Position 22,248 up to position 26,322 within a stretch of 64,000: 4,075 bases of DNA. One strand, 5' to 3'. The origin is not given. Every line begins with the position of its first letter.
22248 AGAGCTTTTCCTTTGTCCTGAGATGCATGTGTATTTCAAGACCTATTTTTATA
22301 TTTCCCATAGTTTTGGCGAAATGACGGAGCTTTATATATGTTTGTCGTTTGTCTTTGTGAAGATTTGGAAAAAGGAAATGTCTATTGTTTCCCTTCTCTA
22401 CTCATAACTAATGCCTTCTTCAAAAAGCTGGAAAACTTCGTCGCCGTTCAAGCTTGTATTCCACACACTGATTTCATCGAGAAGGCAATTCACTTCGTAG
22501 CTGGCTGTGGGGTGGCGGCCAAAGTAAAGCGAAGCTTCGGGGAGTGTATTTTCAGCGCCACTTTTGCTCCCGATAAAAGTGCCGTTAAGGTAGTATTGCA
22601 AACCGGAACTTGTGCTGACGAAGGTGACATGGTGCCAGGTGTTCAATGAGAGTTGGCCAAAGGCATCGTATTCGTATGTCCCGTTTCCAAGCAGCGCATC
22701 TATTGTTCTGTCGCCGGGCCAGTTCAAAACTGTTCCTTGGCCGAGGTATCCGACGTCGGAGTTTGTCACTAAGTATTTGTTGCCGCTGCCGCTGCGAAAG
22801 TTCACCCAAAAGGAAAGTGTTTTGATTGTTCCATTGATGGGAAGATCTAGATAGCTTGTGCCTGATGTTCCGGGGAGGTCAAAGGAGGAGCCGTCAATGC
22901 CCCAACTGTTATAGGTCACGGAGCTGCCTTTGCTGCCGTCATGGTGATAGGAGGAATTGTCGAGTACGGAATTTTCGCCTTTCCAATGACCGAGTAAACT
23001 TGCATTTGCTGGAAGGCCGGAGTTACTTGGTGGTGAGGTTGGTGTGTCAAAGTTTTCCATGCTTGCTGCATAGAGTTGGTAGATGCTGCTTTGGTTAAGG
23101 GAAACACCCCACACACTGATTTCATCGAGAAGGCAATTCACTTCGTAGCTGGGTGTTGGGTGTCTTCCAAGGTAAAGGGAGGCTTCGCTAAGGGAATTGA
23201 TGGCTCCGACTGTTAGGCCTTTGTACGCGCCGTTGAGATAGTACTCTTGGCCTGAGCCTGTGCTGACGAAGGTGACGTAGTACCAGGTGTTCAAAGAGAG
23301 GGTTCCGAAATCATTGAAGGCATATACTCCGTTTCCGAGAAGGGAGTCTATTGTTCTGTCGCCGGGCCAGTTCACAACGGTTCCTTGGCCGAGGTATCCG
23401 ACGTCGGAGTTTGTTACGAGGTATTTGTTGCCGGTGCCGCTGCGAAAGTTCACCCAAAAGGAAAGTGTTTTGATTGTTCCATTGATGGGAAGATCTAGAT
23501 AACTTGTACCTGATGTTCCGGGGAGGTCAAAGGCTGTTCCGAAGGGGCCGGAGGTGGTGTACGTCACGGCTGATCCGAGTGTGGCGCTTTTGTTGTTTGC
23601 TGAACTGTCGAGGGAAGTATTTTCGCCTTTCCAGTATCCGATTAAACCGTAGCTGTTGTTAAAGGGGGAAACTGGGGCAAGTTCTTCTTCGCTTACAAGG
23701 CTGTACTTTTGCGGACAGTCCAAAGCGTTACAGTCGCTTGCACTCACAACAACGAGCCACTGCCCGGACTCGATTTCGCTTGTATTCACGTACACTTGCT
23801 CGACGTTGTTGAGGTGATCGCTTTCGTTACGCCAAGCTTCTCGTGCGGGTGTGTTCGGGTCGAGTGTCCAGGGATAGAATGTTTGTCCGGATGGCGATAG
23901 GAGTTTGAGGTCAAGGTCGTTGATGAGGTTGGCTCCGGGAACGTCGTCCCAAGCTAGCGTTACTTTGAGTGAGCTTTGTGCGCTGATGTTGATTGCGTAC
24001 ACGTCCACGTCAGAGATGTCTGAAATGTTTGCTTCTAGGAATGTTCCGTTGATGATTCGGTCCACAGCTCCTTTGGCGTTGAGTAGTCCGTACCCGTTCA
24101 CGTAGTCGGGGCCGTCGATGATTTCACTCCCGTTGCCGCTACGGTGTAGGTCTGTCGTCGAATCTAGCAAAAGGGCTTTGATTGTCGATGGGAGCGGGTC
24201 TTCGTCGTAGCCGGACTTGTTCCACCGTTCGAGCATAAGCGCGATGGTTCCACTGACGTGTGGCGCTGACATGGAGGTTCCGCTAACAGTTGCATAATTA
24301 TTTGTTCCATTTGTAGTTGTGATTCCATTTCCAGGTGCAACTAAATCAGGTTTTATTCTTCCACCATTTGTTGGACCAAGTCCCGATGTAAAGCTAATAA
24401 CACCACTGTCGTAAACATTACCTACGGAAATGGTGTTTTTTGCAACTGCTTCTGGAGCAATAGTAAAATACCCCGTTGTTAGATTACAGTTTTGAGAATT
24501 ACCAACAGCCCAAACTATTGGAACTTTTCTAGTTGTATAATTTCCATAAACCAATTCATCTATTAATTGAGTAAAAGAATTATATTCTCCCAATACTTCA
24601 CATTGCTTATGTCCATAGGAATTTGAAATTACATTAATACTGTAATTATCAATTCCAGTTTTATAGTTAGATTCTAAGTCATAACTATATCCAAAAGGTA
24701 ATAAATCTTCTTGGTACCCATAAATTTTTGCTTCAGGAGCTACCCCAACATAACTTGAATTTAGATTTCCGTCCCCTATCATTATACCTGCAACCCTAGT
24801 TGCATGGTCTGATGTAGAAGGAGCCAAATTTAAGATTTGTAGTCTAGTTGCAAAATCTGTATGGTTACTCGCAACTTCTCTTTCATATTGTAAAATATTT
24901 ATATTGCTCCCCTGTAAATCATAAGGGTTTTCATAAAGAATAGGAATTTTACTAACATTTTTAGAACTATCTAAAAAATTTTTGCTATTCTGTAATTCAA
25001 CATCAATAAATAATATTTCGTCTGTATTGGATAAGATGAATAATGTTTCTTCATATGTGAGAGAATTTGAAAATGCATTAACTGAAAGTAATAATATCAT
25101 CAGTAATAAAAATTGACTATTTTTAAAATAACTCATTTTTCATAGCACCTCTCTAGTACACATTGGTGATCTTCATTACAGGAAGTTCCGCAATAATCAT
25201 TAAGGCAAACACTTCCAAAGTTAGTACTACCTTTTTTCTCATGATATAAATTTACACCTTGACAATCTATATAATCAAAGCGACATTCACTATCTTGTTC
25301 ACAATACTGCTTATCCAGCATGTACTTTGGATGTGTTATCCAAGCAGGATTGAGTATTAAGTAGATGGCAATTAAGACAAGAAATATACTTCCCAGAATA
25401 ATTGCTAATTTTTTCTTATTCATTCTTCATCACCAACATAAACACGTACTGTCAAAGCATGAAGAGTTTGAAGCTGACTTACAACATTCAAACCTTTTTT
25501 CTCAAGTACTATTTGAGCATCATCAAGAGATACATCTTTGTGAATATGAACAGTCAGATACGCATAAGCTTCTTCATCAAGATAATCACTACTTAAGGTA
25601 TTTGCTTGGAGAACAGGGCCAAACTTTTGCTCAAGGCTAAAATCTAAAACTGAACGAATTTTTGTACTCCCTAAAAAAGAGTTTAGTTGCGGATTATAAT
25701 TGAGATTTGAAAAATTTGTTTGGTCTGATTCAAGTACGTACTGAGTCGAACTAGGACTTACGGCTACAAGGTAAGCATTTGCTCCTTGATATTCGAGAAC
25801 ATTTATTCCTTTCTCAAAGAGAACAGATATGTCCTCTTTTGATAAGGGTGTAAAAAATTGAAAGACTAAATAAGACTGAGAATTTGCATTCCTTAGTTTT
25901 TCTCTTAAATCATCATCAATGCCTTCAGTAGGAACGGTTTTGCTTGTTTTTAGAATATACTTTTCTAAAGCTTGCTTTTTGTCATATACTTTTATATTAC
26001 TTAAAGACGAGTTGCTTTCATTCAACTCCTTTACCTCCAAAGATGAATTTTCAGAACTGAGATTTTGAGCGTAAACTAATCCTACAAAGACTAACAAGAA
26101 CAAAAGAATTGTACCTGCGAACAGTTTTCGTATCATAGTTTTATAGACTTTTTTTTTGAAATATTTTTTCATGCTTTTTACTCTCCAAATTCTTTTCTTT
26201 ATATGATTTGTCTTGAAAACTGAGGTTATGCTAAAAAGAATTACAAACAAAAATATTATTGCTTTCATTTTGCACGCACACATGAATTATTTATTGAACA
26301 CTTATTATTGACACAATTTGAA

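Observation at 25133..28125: Array of paralogous Cys-rich small secreted-protein genes interleaved with internal fragments of the adjacent subtilase gene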

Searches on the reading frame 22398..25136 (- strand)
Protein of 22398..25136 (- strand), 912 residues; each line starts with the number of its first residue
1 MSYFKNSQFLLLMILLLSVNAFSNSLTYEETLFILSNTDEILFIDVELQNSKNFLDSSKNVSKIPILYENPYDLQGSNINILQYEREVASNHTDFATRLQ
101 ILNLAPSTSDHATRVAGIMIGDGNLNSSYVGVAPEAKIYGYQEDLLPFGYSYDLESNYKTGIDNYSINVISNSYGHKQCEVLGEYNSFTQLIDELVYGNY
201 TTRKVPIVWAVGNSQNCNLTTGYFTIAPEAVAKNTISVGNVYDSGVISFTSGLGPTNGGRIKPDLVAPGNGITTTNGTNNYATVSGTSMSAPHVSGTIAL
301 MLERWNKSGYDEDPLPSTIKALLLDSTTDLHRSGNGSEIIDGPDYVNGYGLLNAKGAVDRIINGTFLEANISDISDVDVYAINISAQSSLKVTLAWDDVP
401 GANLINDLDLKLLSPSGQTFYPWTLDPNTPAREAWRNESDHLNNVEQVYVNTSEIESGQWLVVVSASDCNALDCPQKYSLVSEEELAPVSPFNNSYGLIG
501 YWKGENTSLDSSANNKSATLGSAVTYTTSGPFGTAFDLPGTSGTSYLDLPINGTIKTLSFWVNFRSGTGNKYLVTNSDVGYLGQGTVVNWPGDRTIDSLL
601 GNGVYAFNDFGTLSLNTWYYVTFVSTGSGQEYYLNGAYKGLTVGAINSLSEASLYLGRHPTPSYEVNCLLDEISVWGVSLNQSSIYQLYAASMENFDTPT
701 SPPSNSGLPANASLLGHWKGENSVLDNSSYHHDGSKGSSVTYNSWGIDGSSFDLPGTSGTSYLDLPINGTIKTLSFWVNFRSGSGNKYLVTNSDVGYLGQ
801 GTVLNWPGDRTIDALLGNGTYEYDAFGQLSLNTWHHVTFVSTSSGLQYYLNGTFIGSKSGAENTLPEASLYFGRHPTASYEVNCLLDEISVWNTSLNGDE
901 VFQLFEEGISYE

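Call 8: search_protein_families(library=pfam, proteins=[window:22398-25136:-], max_evalue=0.01)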
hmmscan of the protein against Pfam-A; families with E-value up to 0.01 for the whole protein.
window:22398-25136:- (912 aa): 3 families
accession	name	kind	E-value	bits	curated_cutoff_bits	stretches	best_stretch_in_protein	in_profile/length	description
PF00082.27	Peptidase_S8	-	6.6e-40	137.7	21.8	1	106-332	51-278/288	Subtilase family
PF13385.13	Laminin_G_3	-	2.7e-30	106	27.6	2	770-901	17-150/151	Concanavalin A-like lectin/glucanases superfamily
PF04151.21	PPC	-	0.00063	21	25.9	1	376-465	1-69/70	Bacterial pre-peptidase C-terminal domain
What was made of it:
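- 22398..25136 (-): Subtilase (912 aa): cleavable signal peptide, S8 catalytic domain, PPC-like beta domain, two Laminin_G_3 lectin domains. Glu85 sits where subtilisin has the catalytic Asp32. Pfam Peptidase_S8 6.6e-40, Laminin_G_3 2.7e-30, PPC (weak) (call 8).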

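Call 30: find_encoding_contigs(protein=window:22398-25136:-, flank=6000)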
Protein window:22398-25136:- (912 aa): no gene with exactly this product is on record in the collection.
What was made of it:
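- Tried and rejected: The exact S8 product is not on record as a called gene (call 30).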

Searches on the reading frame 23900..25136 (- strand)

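Call 63: search_solved_structures(query=window:23900-25136:-, show_alignments=2, max_evalue=0.00001)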
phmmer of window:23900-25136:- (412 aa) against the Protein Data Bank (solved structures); distinct sequences matched with E-value up to 0.00001: 64 (the best 60 are shown).
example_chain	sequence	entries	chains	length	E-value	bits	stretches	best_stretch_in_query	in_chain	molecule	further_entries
1wmd_A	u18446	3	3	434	1.3e-14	57.5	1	102-410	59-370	protease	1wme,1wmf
5fax_A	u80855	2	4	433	1.6e-13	54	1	103-410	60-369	Subtilase SubHal from Bacillus halmapalus | Enzyme subtilase SubHal from Bacillus halmapalus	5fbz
9ues_B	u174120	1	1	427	1.7e-13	53.8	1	108-398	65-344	Subtilisin-like serine protease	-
3afg_A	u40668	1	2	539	1.8e-13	53.8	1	108-397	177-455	Subtilisin-like serine protease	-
6mw4_A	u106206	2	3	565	4.8e-12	49.1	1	225-368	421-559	Putative germination-specific protease | Germination-specific protease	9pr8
9sj9_A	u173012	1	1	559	7.3e-12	48.5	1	225-364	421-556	S8 family peptidase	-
9pr9_A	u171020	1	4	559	9.6e-12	48.1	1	223-359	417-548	Germination-specific protease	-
9t7m_E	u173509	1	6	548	1.1e-11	47.9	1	223-359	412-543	Subtilisin-like serine germination related protease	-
9sj9_B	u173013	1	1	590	1.4e-11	47.5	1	223-359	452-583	Subtilisin-like serine germination related protease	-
9pr8_A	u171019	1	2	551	1.4e-11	47.5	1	223-359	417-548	Germination-specific protease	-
4i0w_B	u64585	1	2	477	2.5e-11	46.7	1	219-306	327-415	Protease CspB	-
1ea7_A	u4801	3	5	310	2.7e-10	43.3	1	99-352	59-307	SERINE PROTEASE | 36KDA PROTEASE | Sphericase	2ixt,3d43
9sj6_C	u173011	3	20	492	4.1e-10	42.7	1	212-353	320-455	Subtilisin-like serine germination related protease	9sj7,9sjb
1xf1_A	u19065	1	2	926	1.2e-09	41.1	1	248-356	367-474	C5a peptidase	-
8bty_A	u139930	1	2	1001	1.4e-09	41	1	248-356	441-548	C5a peptidase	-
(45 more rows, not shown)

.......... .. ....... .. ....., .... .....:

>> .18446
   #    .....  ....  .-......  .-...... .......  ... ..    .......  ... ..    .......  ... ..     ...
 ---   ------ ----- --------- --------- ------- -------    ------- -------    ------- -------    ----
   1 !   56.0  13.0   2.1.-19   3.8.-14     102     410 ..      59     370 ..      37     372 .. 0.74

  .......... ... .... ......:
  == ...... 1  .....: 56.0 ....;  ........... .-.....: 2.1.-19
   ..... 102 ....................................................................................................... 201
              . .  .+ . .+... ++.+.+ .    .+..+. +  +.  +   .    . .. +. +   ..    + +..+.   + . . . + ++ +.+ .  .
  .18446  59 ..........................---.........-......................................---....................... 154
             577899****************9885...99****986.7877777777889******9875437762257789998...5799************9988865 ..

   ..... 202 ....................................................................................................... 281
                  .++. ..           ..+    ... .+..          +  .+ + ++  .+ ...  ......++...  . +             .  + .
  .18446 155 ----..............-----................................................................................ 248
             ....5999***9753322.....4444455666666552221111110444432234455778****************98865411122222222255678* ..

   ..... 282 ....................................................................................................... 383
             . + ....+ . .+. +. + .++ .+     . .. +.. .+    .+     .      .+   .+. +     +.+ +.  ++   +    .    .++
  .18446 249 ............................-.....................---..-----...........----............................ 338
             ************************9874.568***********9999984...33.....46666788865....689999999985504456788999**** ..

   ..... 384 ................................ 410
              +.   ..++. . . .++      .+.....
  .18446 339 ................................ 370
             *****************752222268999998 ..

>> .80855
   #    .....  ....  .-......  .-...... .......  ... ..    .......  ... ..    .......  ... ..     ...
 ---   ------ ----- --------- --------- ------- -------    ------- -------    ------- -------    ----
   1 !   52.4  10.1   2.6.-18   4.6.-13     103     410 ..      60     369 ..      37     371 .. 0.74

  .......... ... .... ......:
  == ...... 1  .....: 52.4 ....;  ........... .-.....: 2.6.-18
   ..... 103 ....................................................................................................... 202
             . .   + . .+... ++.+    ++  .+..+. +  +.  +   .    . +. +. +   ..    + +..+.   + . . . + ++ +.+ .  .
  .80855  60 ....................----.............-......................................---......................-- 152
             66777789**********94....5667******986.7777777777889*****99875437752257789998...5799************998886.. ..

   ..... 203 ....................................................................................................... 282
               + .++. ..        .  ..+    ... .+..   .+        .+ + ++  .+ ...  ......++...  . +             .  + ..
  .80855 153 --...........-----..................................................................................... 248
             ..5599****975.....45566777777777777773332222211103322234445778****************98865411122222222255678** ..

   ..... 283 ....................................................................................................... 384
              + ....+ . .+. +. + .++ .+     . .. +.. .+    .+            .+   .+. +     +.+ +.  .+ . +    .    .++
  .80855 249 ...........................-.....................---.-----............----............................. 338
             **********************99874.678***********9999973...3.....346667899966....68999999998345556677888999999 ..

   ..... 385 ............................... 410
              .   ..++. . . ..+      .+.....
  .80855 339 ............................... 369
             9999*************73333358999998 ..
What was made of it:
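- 22398..25136 (-): The closest solved relative is KP-43, 1wmd (call 63).
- On Peptidase S8 (subtilase), for the 912-aa protein: PDB subtilases match down to E 1e-14 (call 63).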

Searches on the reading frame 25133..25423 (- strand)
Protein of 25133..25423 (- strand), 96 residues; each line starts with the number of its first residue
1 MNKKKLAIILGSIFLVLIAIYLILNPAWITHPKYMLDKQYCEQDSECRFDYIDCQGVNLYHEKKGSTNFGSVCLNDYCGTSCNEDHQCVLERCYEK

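Call 8: search_protein_families(library=pfam, proteins=[window:25133-25423:-], max_evalue=0.01)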
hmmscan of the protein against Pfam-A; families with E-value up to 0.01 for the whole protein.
window:25133-25423:- (96 aa): 1 family
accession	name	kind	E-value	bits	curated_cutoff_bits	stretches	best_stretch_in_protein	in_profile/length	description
PF11606.14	AlcCBM31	-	0.00034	21.2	25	1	45-81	8-45/93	Family 31 carbohydrate binding protein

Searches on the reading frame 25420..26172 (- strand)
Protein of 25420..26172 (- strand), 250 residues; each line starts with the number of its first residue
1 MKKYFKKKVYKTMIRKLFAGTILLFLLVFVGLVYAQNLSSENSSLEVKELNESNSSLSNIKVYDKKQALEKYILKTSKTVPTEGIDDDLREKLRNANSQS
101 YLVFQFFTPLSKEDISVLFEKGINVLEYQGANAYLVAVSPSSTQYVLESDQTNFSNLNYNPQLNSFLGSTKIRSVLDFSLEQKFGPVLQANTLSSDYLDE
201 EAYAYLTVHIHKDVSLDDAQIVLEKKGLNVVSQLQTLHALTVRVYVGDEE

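Call 8: search_protein_families(library=pfam, proteins=[window:25420-26172:-], max_evalue=0.01)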
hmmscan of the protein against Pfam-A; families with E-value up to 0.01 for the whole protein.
window:25420-26172:- (250 aa): 1 family
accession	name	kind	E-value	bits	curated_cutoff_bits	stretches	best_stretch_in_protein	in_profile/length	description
PF10897.14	DUF2713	-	0.0089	16.2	27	0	69-122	169-222/235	Protein of unknown function (DUF2713)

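Call 20: find_homologous_proteins(query=window:25420-26172:-, max_evalue=0.001)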
Query window:25420-26172:- (250 aa): 1 proteins with E <= 0.001 among 1061 candidates.
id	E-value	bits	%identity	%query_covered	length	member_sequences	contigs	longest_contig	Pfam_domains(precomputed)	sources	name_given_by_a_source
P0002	2.3e-152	523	100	100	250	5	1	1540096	-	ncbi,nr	ncbi:MAG: hypothetical protein H6500_05560 [Candidatus Woesearchaeota archaeon]|nr:MAG: hypothetical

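Call 31: predict_structure(protein=window:25420-26172:-)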
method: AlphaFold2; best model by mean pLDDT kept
length: 250 residues; sequences in the alignment: 1
mean_pLDDT: 42.6   pTM: 0.23
mean pLDDT of the five models: 42.6, 40.8, 39.4, 36.6, 36.3
residues with pLDDT >= 90: 14; 70-90: 17; 50-70: 7; < 50: 212
segments of 3 or more residues with pLDDT < 50: 39-250
pLDDT, mean of each block of 10 residues (from residue 1): 73 88 92 67 35 32 35 30 40 40 37 42 39 35 29 31 31 30 28 34 38 42 37 38 42
secondary structure, 60 per line:
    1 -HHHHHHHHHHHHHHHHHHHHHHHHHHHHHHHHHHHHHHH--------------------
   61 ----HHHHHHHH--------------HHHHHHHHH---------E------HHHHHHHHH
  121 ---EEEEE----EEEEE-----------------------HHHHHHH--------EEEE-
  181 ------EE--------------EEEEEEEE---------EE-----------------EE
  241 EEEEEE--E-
elements in order: H2-40 H65-72 H87-95 H112-120 E124-128 E133-137 H161-167 E176-179 E203-210 E239-246
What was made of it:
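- On Subtilase N-terminal propeptide (Inhibitor I9-like), for the 250-aa 'prop' protein: The single-sequence AF2 model failed (pLDDT 43, call 31).
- Tried and rejected: AF2 of prop without an alignment failed (call 31).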

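Call 97: search_solved_structures(query=A10, max_evalue=10, show_alignments=2)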
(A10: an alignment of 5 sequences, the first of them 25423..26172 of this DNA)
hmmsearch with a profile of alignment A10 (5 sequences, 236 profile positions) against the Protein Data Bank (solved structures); distinct sequences matched with E-value up to 10: 2.
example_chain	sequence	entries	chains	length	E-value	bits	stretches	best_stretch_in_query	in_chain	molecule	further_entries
3wuh_A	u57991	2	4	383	0.98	12.2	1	94-145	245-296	tRNA N6-adenosine threonylcarbamoyltransferase, mitochondrial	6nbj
4k25_A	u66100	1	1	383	0.98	12.2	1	94-145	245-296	Probable tRNA threonylcarbamoyladenosine biosynthesis protein QRI7, mitochondrial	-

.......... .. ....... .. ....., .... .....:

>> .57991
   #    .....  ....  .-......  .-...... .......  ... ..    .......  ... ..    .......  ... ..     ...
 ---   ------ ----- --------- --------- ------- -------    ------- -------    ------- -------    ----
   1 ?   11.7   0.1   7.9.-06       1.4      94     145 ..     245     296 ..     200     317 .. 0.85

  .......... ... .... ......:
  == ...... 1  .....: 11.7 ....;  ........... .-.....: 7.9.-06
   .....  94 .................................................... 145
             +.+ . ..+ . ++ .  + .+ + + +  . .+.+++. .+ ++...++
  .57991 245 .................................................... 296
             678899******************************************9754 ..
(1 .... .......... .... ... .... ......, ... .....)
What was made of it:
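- On Subtilase N-terminal propeptide (Inhibitor I9-like), for the 250-aa 'prop' protein: The profile of five homologues found nothing in the PDB at E < 0.9 (call 97).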
